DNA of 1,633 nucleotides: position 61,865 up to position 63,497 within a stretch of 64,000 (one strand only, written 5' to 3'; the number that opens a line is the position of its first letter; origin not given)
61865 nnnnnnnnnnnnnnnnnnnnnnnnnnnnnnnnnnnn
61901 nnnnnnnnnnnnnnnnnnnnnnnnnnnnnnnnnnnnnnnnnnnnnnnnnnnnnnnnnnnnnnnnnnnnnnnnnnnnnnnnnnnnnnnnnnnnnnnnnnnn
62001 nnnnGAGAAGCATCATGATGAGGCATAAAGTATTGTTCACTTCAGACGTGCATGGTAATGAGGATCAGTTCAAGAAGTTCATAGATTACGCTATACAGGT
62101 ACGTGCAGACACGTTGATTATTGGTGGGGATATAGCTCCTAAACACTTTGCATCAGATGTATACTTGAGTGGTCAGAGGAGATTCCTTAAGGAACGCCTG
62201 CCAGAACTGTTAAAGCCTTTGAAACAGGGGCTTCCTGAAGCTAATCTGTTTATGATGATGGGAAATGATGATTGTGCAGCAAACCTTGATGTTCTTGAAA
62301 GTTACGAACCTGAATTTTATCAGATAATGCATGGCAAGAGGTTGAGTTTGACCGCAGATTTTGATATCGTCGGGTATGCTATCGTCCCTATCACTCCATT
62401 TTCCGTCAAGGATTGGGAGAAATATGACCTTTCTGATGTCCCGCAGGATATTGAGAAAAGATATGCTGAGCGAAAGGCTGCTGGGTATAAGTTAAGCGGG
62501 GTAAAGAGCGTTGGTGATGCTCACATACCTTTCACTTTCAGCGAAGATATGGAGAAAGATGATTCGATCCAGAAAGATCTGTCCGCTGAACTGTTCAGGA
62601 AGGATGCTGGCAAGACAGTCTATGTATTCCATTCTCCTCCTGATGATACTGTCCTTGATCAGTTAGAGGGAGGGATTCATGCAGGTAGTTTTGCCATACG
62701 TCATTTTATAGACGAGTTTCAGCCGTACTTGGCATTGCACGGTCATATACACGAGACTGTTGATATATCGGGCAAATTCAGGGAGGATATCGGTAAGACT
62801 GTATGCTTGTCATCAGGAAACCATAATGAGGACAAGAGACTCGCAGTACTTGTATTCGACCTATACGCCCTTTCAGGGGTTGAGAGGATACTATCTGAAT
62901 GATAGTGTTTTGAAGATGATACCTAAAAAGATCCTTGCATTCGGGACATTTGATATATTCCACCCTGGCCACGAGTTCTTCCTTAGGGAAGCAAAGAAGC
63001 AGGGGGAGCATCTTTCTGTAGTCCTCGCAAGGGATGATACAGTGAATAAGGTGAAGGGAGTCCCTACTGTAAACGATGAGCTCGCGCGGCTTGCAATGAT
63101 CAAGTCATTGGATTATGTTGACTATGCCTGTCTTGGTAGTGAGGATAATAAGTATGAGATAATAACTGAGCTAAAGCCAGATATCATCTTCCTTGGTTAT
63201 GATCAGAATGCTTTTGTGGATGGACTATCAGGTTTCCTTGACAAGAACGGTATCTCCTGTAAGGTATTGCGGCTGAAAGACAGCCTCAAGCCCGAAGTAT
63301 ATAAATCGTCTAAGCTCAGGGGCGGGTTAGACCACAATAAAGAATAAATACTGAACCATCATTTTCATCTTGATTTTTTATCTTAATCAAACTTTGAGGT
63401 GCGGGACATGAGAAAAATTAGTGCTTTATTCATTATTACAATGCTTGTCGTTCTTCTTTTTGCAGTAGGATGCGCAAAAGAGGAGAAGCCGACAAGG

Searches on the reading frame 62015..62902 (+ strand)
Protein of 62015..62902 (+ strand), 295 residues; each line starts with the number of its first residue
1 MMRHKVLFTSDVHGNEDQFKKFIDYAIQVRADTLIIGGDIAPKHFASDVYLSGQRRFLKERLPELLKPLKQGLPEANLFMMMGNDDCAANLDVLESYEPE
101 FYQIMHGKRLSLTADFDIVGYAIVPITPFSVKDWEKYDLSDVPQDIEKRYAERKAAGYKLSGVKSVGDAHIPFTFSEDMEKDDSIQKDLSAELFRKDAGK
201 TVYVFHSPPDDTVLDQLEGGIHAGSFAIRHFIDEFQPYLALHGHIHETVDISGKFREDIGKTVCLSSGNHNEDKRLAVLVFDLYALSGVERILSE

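Call 46: search_protein_families(library=pfam, proteins=[window:62015-62902:+], max_evalue=0.001)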
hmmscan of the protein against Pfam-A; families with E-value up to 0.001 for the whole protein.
window:62015-62902:+ (295 aa): 3 families
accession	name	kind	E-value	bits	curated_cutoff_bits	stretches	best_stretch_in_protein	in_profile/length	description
PF00149.33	Metallophos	-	1.3e-10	42.5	21.5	1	5-247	2-190/191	Calcineurin-like phosphoesterase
PF14582.11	Metallophos_3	-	4.3e-08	33.3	28.2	0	200-273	175-242/259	Metallophosphoesterase, calcineurin superfamily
PF12850.12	Metallophos_2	-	0.00012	22.6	27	0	5-42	2-38/154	Calcineurin-like phosphoesterase superfamily domain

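Call 74: find_encoding_contigs(protein=window:62015-62902:+, flank=10000, max_places=2)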
Protein window:62015-62902:+ (295 aa): 1 contig read that carries it; 1 place shown.
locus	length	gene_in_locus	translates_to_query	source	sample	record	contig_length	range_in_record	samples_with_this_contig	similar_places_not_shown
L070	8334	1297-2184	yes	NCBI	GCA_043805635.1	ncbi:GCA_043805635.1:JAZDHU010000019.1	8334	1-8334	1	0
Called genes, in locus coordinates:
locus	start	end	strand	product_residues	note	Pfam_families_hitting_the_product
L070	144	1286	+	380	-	PF03435:Sacchrp_dh_NADP, PF16653:Sacchrp_dh_C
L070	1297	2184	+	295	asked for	PF00149:Metallophos, PF14582:Metallophos_3 (faint)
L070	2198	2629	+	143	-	PF01467:CTP_transf_like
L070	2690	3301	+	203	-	-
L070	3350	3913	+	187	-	PF12917:YfbR-like, PF13023:HD_3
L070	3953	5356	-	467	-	PF01139:RtcB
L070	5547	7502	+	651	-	PF03030:H_PPase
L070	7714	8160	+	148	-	PF01797:Y1_Tnp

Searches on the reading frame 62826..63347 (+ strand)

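Call 61: search_protein_families(library=pfam, proteins=[window:62826-63347:+], max_evalue=0.001)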
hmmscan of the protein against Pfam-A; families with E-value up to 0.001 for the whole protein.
window:62826-63347:+ (173 aa): 1 family
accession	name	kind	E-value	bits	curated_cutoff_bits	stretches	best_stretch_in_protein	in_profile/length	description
PF01467.32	CTP_transf_like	-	7.2e-16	59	21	1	37-165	1-131/133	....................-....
